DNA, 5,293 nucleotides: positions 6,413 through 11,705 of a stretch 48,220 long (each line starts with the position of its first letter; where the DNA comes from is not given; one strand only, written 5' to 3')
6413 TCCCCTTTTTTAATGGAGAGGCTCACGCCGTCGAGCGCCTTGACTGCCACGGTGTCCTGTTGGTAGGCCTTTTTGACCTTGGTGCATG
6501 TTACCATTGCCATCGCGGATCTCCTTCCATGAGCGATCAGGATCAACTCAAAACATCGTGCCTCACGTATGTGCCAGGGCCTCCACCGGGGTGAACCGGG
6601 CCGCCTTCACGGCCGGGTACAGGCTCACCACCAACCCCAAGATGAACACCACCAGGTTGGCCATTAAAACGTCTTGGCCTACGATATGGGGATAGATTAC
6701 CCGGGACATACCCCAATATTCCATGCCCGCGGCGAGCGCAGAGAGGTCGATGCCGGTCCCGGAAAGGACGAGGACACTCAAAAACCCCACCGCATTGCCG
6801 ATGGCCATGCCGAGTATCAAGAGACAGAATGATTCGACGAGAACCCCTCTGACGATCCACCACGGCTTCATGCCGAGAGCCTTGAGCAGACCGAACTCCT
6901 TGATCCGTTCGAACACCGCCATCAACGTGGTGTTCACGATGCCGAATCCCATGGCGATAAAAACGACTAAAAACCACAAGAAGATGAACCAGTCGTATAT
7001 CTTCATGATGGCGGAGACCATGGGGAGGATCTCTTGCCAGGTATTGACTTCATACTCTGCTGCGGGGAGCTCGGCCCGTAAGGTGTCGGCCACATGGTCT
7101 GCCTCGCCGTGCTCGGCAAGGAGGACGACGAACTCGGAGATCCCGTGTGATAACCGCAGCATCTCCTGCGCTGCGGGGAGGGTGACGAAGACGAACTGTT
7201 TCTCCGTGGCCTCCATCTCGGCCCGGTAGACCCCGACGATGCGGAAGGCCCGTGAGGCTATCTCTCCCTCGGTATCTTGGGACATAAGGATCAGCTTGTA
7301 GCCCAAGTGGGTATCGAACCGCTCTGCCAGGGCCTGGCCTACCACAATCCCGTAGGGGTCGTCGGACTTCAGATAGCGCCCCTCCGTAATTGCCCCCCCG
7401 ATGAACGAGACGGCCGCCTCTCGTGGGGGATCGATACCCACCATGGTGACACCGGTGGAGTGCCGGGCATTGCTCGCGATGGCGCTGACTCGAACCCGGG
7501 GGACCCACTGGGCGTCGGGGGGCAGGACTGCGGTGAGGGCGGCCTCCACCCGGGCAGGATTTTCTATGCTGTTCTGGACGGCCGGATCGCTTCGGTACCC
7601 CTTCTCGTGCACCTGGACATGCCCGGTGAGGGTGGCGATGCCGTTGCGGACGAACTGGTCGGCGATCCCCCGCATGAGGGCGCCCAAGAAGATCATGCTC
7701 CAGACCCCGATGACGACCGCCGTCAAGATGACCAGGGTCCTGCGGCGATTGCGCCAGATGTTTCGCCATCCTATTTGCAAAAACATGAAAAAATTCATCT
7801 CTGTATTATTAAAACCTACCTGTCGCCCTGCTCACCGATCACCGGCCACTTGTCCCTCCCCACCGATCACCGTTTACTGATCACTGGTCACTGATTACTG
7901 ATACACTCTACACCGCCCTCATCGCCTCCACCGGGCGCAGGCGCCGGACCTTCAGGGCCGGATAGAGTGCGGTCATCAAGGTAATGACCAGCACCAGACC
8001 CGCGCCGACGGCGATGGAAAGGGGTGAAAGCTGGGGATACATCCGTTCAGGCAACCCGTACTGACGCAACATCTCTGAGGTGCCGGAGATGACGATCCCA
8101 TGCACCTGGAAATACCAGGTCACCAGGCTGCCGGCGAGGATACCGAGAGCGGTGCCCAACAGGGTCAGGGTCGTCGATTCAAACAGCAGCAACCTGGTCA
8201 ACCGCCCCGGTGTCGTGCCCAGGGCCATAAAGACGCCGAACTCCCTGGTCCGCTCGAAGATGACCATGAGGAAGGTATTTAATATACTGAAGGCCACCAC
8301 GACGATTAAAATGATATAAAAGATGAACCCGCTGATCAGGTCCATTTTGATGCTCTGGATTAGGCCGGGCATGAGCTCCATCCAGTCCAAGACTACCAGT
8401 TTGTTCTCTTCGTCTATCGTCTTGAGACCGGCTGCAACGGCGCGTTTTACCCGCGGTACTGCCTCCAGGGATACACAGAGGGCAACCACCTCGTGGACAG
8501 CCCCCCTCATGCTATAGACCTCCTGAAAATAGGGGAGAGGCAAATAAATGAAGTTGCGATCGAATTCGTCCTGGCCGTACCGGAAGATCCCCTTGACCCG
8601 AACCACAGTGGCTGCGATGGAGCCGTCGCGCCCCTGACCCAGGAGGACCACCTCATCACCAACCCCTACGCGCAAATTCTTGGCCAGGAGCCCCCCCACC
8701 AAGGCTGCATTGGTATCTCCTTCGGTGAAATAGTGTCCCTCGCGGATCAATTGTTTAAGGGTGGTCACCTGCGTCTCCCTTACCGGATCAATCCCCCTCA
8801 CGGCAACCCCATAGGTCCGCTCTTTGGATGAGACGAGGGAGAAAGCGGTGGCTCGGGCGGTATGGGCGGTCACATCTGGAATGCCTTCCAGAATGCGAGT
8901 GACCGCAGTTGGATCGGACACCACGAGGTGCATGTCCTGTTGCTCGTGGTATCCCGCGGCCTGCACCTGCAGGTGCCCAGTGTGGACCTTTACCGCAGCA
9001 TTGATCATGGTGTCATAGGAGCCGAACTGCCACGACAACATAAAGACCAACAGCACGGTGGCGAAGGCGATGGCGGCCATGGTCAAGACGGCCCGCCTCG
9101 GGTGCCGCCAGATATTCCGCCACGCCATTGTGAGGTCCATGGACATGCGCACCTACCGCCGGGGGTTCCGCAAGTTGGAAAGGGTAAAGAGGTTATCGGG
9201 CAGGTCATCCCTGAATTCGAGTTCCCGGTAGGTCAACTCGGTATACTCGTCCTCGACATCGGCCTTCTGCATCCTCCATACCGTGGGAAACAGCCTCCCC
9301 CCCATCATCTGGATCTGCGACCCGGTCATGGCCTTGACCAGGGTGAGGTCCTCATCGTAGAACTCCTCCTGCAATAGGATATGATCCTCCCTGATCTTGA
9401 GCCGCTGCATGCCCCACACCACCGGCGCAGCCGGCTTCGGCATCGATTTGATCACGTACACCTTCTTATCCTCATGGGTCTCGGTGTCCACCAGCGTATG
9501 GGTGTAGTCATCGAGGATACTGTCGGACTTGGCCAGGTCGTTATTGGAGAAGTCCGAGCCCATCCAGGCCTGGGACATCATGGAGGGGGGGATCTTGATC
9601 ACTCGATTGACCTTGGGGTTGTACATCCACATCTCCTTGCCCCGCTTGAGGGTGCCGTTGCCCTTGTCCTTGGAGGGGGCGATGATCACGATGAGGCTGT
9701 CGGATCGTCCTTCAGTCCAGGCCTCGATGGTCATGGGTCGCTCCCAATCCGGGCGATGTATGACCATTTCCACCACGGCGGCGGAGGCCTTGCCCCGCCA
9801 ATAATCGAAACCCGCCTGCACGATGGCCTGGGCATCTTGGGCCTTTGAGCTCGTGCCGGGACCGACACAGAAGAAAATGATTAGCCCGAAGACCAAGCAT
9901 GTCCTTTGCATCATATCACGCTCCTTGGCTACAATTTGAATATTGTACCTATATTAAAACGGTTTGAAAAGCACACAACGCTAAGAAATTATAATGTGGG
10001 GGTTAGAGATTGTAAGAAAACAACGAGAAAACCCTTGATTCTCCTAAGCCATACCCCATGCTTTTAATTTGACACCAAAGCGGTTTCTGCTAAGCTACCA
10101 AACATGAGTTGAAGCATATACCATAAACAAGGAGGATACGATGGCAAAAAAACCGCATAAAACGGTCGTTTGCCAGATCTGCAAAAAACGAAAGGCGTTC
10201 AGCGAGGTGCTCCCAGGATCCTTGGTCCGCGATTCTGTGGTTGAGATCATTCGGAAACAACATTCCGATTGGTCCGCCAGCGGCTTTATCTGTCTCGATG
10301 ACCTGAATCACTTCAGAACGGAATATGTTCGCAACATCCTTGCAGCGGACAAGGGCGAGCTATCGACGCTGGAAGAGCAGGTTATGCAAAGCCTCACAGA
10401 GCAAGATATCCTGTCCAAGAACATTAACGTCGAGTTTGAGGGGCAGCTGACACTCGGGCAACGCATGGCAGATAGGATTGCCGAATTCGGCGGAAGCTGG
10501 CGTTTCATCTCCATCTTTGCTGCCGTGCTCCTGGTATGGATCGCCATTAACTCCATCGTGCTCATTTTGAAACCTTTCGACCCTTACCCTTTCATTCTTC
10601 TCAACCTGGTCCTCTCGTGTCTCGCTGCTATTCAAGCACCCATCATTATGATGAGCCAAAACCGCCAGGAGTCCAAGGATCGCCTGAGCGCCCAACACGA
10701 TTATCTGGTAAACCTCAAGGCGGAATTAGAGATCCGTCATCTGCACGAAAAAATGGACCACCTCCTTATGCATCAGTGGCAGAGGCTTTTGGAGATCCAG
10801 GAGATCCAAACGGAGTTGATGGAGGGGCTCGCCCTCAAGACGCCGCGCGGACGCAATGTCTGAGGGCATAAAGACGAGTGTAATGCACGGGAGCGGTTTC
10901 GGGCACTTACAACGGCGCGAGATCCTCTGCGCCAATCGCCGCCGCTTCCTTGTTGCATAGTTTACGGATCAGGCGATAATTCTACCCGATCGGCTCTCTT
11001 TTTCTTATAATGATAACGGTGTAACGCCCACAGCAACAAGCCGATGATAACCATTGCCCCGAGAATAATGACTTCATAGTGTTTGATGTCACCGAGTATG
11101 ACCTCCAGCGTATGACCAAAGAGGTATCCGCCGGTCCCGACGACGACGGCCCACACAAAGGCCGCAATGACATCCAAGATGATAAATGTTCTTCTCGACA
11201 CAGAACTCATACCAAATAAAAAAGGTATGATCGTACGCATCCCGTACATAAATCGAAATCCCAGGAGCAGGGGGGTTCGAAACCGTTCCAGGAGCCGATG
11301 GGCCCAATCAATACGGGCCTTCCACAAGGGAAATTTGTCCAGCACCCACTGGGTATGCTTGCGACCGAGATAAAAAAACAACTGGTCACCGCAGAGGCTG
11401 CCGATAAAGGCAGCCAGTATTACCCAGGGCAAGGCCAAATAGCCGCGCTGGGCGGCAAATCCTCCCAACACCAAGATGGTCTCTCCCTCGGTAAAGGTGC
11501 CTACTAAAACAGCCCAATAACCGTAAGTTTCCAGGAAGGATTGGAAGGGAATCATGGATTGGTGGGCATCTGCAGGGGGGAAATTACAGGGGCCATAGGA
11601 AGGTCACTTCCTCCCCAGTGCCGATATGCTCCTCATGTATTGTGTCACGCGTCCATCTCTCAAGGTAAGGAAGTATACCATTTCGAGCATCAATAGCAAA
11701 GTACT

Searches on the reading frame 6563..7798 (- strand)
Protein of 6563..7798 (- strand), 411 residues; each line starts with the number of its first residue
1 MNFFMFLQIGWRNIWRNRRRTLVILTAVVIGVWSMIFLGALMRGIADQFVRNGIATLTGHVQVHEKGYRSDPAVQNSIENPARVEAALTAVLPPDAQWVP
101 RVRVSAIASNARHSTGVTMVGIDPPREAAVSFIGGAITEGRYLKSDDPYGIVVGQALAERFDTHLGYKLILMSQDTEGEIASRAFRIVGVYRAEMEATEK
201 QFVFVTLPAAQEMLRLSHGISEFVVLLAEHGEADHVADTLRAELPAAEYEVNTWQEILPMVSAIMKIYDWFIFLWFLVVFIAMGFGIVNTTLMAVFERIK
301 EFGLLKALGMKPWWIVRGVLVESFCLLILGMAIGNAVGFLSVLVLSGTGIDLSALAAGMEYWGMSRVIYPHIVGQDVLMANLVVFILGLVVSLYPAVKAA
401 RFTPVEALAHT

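Call 67: search_protein_families(library=pfam, proteins=[window:6563-7798:-], max_evalue=0.00001)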
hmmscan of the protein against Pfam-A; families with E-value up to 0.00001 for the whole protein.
window:6563-7798:- (411 aa): 2 families
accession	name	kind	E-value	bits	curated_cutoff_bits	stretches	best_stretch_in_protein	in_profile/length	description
PF12704.14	MacB_PCD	-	5.3e-16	59.9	27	1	21-242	1-206/207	MacB-like periplasmic core domain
PF02687.27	FtsX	-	3.4e-13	50.1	25.5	1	276-404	4-120/120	FtsX-like permease C-terminal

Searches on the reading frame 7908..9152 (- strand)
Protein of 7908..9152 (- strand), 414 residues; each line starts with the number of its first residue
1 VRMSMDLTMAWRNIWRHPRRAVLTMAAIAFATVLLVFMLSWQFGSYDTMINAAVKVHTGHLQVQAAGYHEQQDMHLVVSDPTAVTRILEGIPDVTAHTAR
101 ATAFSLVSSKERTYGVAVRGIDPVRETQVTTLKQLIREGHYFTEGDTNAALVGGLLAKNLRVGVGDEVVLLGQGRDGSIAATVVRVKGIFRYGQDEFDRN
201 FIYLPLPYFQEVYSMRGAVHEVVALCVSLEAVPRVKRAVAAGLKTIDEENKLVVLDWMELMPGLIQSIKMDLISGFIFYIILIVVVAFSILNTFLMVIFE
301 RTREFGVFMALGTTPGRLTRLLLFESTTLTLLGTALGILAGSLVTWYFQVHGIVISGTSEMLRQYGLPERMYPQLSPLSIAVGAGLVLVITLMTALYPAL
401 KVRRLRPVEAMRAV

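Call 67: search_protein_families(library=pfam, proteins=[window:7908-9152:-], max_evalue=0.00001)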
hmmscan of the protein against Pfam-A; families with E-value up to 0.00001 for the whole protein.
window:7908-9152:- (414 aa): 2 families
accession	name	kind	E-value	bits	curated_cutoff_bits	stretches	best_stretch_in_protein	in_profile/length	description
PF02687.27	FtsX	-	3.5e-20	72.7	25.5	1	276-405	1-118/120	FtsX-like permease C-terminal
PF12704.14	MacB_PCD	-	3e-14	54.2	27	1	22-239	2-204/207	MacB-like periplasmic core domain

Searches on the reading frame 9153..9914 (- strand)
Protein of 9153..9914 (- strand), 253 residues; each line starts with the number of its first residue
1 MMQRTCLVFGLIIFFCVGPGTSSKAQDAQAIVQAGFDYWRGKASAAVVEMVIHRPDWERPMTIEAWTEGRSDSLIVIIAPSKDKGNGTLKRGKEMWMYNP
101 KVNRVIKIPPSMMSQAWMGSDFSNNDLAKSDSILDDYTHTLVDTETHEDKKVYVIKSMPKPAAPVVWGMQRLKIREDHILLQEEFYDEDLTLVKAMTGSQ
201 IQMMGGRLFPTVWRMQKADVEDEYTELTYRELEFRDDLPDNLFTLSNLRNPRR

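Call 67: search_protein_families(library=pfam, proteins=[window:9153-9914:-], max_evalue=0.00001)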
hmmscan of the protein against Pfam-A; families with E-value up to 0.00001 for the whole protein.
window:9153-9914:- (253 aa): 1 family
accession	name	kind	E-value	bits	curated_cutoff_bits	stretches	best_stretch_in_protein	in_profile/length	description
PF17131.11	LolA_like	-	2.3e-52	177.7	30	1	70-249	2-183/184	Outer membrane lipoprotein-sorting protein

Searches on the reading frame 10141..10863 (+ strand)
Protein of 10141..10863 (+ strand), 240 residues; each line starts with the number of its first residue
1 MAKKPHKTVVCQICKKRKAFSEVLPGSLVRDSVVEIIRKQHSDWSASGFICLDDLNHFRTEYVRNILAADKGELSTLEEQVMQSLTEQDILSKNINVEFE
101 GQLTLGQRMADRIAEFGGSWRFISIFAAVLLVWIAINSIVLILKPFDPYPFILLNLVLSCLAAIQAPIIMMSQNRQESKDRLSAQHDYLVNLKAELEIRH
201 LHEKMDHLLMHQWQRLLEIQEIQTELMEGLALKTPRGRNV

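Call 67: search_protein_families(library=pfam, proteins=[window:10141-10863:+], max_evalue=0.00001)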
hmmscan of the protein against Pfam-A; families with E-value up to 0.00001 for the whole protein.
window:10141-10863:+ (240 aa): 1 family
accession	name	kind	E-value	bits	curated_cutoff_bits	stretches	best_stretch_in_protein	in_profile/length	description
PF06210.16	DUF1003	-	2.9e-42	143.5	27.4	1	117-216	1-100/103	Protein of unknown function (DUF1003)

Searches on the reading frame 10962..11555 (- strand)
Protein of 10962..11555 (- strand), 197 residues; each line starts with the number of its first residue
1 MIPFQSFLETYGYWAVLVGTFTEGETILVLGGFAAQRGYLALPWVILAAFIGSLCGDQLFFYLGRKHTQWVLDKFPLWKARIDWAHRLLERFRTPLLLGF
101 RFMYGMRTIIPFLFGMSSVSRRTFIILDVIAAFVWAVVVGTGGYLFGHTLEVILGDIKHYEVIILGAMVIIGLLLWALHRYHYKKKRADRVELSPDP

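Call 67: search_protein_families(library=pfam, proteins=[window:10962-11555:-], max_evalue=0.00001)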
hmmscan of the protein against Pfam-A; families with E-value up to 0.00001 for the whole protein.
window:10962-11555:- (197 aa): 1 family
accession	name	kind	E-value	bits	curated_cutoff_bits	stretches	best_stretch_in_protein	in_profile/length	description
PF09335.16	VTT_dom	-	7.2e-16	59.2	33.9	1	24-144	3-122/123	VTT domain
